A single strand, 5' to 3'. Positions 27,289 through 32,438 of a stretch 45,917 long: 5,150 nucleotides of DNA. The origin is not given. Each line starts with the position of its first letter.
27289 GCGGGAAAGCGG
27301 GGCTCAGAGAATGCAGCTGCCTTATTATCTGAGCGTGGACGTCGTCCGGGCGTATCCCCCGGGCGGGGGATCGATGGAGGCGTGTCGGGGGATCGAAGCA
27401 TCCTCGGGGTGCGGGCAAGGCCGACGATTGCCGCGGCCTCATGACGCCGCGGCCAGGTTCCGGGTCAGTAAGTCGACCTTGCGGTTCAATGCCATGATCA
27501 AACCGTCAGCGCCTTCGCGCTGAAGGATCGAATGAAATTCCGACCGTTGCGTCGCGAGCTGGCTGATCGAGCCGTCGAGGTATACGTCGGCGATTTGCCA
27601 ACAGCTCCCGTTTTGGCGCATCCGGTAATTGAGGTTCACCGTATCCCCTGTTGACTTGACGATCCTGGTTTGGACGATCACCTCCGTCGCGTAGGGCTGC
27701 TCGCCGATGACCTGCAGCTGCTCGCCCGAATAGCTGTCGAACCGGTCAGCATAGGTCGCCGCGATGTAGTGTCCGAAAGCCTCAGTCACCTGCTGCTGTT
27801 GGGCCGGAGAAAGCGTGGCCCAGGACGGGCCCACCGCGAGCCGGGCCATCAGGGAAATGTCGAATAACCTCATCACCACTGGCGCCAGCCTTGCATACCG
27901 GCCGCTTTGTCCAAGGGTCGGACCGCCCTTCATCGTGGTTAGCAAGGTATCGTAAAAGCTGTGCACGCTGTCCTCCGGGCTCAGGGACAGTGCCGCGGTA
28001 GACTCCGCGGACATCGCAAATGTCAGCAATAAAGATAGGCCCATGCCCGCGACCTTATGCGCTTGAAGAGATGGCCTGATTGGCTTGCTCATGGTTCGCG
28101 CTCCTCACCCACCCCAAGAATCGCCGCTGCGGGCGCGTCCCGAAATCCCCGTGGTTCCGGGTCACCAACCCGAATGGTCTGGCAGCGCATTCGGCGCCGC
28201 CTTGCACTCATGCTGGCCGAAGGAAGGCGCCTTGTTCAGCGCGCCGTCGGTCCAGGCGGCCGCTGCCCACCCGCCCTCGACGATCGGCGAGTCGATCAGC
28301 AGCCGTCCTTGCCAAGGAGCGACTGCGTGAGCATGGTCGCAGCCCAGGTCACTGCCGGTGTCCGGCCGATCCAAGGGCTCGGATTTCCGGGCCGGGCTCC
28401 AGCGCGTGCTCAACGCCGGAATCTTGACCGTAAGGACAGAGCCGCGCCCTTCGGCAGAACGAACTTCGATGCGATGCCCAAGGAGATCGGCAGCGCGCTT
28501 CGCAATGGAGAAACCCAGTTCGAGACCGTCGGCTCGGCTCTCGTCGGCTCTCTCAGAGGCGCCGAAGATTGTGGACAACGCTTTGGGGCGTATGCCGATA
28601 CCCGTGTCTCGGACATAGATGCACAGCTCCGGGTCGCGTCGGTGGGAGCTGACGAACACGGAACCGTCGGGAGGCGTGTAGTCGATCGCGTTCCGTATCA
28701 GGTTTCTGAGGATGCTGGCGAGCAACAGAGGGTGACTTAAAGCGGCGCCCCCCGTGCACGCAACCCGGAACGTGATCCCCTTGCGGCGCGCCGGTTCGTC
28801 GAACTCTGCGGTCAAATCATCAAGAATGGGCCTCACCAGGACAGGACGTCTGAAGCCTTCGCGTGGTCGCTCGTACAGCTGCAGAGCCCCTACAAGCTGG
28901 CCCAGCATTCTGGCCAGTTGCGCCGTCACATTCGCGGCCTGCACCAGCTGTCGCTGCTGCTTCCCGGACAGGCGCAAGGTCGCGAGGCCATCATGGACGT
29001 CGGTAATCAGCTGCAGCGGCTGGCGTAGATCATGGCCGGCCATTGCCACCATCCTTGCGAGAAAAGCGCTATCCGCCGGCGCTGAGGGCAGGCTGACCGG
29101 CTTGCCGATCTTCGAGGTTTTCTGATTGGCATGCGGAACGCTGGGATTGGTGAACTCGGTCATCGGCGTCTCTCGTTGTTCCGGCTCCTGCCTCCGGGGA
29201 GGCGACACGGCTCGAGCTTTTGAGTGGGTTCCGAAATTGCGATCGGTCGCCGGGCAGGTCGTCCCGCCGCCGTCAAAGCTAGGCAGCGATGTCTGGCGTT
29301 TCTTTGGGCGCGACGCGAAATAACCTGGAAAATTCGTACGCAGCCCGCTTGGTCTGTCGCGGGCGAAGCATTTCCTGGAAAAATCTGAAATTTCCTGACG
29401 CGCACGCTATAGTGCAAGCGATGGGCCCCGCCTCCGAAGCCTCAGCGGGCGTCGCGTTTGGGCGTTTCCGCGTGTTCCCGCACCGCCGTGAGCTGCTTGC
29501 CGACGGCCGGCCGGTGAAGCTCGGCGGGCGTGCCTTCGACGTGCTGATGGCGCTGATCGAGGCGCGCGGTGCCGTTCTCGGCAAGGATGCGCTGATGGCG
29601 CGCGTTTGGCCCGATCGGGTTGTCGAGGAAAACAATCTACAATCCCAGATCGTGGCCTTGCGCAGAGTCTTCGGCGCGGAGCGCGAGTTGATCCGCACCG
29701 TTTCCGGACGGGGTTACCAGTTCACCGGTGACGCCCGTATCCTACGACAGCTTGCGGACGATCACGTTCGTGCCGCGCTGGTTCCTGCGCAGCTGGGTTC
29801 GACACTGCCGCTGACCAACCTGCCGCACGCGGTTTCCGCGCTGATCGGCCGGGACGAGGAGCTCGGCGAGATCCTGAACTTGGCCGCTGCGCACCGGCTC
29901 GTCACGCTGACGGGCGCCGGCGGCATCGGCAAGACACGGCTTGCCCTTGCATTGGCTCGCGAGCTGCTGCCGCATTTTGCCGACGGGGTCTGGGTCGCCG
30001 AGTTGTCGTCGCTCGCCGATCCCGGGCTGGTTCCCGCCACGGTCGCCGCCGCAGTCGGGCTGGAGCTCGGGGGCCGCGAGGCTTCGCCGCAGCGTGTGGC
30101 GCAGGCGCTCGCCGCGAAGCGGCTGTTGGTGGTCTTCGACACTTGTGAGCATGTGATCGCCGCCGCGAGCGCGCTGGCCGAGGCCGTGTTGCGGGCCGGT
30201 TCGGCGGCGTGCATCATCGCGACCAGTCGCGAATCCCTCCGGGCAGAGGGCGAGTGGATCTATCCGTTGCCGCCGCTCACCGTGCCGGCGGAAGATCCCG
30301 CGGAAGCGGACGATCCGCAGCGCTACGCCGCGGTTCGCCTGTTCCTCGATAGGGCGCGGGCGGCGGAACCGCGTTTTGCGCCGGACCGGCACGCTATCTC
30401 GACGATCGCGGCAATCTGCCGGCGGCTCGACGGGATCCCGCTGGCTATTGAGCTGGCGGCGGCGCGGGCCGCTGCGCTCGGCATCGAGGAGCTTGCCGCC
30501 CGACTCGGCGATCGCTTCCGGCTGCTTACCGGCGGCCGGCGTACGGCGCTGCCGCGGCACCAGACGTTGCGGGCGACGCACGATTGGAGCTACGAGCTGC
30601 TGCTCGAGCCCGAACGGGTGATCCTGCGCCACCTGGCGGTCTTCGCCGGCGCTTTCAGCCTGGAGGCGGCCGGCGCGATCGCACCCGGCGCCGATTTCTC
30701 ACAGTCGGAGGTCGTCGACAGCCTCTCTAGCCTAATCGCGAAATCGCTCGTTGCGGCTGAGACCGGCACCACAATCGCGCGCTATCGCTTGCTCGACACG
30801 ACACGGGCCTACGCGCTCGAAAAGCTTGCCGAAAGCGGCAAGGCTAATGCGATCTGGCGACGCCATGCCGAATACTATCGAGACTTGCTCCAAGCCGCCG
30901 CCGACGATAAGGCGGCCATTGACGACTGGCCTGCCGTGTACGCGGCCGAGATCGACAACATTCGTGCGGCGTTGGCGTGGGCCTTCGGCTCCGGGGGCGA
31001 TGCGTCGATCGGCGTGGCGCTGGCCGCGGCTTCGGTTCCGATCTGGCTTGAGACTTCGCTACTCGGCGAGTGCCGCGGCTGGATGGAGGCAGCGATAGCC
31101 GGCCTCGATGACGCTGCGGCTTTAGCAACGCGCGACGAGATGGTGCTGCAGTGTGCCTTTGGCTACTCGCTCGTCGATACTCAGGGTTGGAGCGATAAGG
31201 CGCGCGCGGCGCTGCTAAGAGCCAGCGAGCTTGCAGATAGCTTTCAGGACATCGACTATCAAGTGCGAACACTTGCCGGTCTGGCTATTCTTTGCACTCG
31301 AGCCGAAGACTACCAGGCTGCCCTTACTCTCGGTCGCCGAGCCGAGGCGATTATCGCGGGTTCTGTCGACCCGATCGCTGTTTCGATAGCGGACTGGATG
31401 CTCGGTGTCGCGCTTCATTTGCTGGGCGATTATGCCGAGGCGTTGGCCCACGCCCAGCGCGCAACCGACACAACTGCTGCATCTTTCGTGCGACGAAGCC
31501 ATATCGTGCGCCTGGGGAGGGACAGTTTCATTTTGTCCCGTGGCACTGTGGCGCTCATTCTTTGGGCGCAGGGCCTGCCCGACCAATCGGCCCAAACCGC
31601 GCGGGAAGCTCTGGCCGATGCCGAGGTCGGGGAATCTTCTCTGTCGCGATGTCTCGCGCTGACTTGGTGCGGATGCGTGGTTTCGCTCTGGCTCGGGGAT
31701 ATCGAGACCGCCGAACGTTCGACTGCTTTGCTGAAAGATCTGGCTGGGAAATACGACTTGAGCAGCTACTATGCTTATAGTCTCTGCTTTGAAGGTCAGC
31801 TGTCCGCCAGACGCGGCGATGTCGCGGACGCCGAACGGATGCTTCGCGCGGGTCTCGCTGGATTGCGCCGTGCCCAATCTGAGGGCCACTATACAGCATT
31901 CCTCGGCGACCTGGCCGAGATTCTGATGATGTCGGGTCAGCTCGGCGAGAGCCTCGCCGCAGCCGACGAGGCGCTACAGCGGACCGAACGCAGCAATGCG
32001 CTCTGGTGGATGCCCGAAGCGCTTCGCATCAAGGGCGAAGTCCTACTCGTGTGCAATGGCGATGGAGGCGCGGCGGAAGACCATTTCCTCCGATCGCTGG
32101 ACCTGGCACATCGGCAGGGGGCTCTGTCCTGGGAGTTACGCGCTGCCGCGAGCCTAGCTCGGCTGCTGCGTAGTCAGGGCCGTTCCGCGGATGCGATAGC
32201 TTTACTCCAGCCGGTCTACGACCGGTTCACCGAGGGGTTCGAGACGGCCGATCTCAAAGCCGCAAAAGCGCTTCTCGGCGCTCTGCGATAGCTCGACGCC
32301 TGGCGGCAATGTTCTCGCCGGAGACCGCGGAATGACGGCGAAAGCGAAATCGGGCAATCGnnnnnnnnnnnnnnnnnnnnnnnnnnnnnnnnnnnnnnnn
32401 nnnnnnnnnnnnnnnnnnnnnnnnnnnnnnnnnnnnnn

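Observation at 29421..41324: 12-kb head-to-tail array of four STAND NTPase transcription factors, three of them a tandem triplication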

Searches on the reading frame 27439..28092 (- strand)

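Call 9: search_protein_families(library=pfam, proteins=[window:27439-28092:-], max_evalue=0.001)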
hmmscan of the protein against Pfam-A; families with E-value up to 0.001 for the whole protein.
window:27439-28092:- (217 aa): 1 family
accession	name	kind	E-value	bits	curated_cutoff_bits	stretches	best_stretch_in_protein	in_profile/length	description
PF05494.18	MlaC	-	2.5e-43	148.2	26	1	47-203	4-165/166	MlaC protein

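Call 52: search_protein_families(library=ncbifam, proteins=[window:27439-28092:-], max_evalue=0.00001)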
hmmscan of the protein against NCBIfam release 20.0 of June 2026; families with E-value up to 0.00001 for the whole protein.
window:27439-28092:- (217 aa): 2 families
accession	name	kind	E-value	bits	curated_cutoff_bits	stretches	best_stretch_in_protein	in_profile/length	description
TIGR03481.1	HpnM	hypoth_equivalog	5e-56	189.2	160.1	1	21-207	10-196/200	hopanoid biosynthesis associated membrane protein HpnM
NF011697.0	PRK15117.1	equivalog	1.2e-13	51.3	195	1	79-203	70-198/211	phospholipid-binding protein MlaC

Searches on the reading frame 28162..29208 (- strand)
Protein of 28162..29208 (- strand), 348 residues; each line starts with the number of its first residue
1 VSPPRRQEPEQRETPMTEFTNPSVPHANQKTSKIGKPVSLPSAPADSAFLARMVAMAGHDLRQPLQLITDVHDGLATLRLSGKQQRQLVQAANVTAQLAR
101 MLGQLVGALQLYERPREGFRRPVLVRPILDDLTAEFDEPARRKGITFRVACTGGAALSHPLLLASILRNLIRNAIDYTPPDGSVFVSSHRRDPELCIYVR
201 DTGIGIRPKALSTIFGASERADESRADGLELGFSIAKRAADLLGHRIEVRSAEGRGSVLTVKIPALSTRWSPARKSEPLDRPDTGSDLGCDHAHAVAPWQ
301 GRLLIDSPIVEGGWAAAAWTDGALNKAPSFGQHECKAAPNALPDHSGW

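Call 9: search_protein_families(library=pfam, proteins=[window:28162-29208:-], max_evalue=0.001)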
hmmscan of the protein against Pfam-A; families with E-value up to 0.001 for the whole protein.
window:28162-29208:- (348 aa): 1 family
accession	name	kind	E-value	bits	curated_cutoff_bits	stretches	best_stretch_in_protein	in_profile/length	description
PF02518.31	HATPase_c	-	8.3e-21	74.9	26.4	1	160-265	3-109/111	Histidine kinase-, DNA gyrase B-, and HSP90-like ATPase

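Call 42: search_protein_families(library=padloc, proteins=[window:28162-29208:-], max_evalue=0.01)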
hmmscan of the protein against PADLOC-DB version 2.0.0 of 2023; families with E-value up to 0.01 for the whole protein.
window:28162-29208:- (348 aa): 0 families

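Call 52: search_protein_families(library=ncbifam, proteins=[window:28162-29208:-], max_evalue=0.00001)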
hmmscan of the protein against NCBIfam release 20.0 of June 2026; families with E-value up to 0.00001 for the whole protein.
window:28162-29208:- (348 aa): 55 families (the best 25 are shown)
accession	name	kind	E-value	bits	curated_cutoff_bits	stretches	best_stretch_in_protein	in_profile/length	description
NF041832.1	near_NosP_CTERM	subfamily_domain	4.5e-37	128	400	1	52-274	9-234/370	NahK/ErcS family hybrid sensor histidine kinase/response regulator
NF041831.1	NO_HK_NahK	exception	1.4e-29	102.6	1500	1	52-283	496-727/854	hybrid sensor histidine kinase/response regulator NahK/ErcS'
TIGR02966.1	phoR_proteo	equivalog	1.1e-24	87.1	334.2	1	53-262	117-332/333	phosphate regulon sensor histidine kinase PhoR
NF046044.1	PnpS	equivalog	2.6e-23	82.7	400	1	54-264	174-390/390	two-component system histidine kinase PnpS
NF041735.1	hist_kin_RppB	equivalog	8e-23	80.9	400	1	54-264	220-438/438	two-component system sensor histidine kinase RppB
NF008312.0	PRK11100.1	equivalog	4.4e-18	65.4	356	1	48-265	254-474/477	two-component system sensor histidine kinase CreC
NF007688.0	PRK10364.1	equivalog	8.6e-18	64.3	479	1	52-269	242-455/460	two-component system sensor histidine kinase ZraS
TIGR02956.1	TMAO_torS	equivalog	8.9e-18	63.8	676.5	1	45-265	463-682/967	TMAO reductase system sensor histidine kinase/response regulator TorS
NF011874.0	PRK15347.1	equivalog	7.1e-17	60.7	852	1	59-266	407-615/921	two component system sensor kinase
NF033092.0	HK_WalK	equivalog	7.8e-17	61.1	725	1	54-264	376-593/594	cell wall metabolism sensor histidine kinase WalK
NF045595.1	HK_scytonemin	equivalog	2e-16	59.5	865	1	47-265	412-635/637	scytonemin biosynthesis sensor histidine kinase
NF008302.0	PRK11091.1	equivalog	2.1e-16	59.3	838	1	53-268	286-508/779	aerobic respiration two-component sensor histidine kinase ArcB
NF008468.0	PRK11360.1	equivalog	2.7e-16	59.1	646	1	48-266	394-609/616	two-component system sensor histidine kinase AtoS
NF041880.1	EPS_EpsF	equivalog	5.6e-16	58.1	900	1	53-264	277-492/492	response regulator EpsF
NF040691.1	MtrAB_MtrB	equivalog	8.3e-16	58.1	450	1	140-265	363-492/507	MtrAB system histidine kinase MtrB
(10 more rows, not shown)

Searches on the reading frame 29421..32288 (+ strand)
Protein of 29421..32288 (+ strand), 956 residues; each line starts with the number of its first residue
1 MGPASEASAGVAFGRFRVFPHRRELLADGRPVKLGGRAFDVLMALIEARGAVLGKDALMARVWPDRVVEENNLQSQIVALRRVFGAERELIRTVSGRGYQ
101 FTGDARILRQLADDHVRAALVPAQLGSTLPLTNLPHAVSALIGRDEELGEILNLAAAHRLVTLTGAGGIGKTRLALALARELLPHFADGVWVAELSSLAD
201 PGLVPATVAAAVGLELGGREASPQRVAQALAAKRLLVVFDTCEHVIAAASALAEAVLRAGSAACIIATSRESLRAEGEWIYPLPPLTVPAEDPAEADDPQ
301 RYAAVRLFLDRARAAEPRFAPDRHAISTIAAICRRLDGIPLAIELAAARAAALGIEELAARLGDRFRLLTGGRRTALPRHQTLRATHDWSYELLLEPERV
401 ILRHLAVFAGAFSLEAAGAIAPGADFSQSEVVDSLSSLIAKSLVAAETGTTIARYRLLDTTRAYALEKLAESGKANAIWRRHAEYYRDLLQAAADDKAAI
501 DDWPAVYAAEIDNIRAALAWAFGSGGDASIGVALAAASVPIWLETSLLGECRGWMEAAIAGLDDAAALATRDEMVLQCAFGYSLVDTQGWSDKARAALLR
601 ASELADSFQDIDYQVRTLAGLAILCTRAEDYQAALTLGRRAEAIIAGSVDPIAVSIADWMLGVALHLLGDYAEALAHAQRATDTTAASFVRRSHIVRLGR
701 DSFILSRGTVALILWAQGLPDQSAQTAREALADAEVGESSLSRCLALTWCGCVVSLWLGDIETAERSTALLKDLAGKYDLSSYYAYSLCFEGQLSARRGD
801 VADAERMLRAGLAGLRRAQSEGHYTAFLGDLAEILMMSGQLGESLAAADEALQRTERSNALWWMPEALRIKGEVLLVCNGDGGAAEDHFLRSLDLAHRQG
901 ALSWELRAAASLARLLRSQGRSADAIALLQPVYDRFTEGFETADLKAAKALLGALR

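Call 3: search_protein_families(library=pfam, proteins=[window:29421-32288:+], max_evalue=0.01)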
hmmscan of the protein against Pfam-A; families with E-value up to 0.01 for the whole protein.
window:29421-32288:+ (956 aa): 12 families
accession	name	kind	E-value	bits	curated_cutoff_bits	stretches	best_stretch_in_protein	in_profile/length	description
PF13424.12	TPR_12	-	2.4e-16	60.1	30.1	2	872-936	10-75/77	Tetratricopeptide repeat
PF00486.34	Trans_reg_C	-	6.7e-14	52.2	26.2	1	29-101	1-77/77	Transcriptional regulatory protein, C terminal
PF13374.12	TPR_10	-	7.9e-07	29.3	27.5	0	661-682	8-29/42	Tetratricopeptide repeat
PF07719.23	TPR_2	-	1.6e-06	28.2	27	0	660-681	6-27/34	Tetratricopeptide repeat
PF13191.12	AAA_16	-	3.7e-05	24.7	32.6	1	141-314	2-129/167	AAA ATPase domain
PF00515.34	TPR_1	-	0.0001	22.4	27.8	0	661-681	7-27/34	Tetratricopeptide repeat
PF13401.12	AAA_22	-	0.00051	20.8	27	1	159-253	6-102/130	AAA domain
PF20720.3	nSTAND3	-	0.00082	19.5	27.2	1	150-185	9-44/155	Novel STAND NTPase 3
PF13481.12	AAA_25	-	0.0017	18.4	27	1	153-183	28-58/195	AAA domain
PF07721.20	TPR_4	-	0.0026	18.6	27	1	657-680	3-26/26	Tetratricopeptide repeat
PF20703.3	nSTAND1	-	0.0036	17.4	27.1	1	142-250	17-132/379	Novel STAND NTPase 1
PF00931.28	NB-ARC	-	0.0036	17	23.5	1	158-240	18-107/248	NB-ARC domain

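Call 4: search_protein_families(library=ncbifam, proteins=[window:29421-32288:+], max_evalue=0.01)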
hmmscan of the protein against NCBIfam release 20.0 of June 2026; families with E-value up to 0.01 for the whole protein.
window:29421-32288:+ (956 aa): 26 families (the best 25 are shown)
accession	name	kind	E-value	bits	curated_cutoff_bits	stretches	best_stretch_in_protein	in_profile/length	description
TIGR03903.1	TOMM_kin_cyc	equivalog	5.4e-14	51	705.75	1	318-914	705-1266/1267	TOMM system kinase/cyclase fusion protein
NF040586.1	FxSxx_TPR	equivalog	2.4e-12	46.1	300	2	139-355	6-200/830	FxSxx-COOH system tetratricopeptide repeat protein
NF009037.0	PRK12370.1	equivalog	6.8e-12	44.5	589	1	25-108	27-112/553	HilA/EilA family virulence transcriptional regulator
NF053617.1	SARPRegAfsRStmc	equivalog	1.1e-08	33.5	1430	1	127-467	284-609/986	SARP-family global regulator AfsR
NF053854.1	RespRegPhoBBctds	equivalog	3.2e-08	33.2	270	1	11-101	133-224/225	two-component system response regulator PhoB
NF033118.1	vanR-O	exception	8.4e-08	31.9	505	1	17-102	136-221/233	vancomycin resistance response regulator transcription factor VanR-O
NF008078.0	PRK10816.1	equivalog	3.5e-07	30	336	1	7-101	123-220/223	two-component system response regulator PhoP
TIGR02154.1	PhoB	equivalog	4.9e-07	29.3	296.2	1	10-101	131-225/226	phosphate regulon transcriptional regulator PhoB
NF033117.2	vanR_ACDEGLN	exception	1.1e-05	25.2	350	1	24-100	144-224/226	VanR-ABDEGLN family response regulator transcription factor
NF041733.1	resp_reg_CseB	equivalog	1.3e-05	24.7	350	1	8-101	134-226/228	two-component system response regulator CseB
NF008034.0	PRK10766.1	equivalog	1.7e-05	24.4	275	1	11-104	137-229/231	two-component system response regulator TorR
NF007982.1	PRK10710.1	equivalog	6.3e-05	22.7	380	1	30-105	152-231/235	envelope stress response regulator BaeR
NF007540.1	PRK10153.1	equivalog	9.9e-05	21.4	400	1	18-110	13-109/516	lysine decarboxylation/transport transcriptional activator CadC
NF033120.0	vanR_FM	exception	0.00011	22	460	1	7-103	131-231/231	vancomycin resistance response regulator transcription factor, VanR-F/VanR-M family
NF000402.1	vanR-B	exception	0.00015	21.2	480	1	11-101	127-216/219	vancomycin resistance response regulator transcription factor VanR-B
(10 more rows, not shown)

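Call 42: search_protein_families(library=padloc, proteins=[window:29421-32288:+], max_evalue=0.01)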
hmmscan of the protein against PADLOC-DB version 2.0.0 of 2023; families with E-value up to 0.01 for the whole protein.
window:29421-32288:+ (956 aa): 0 families
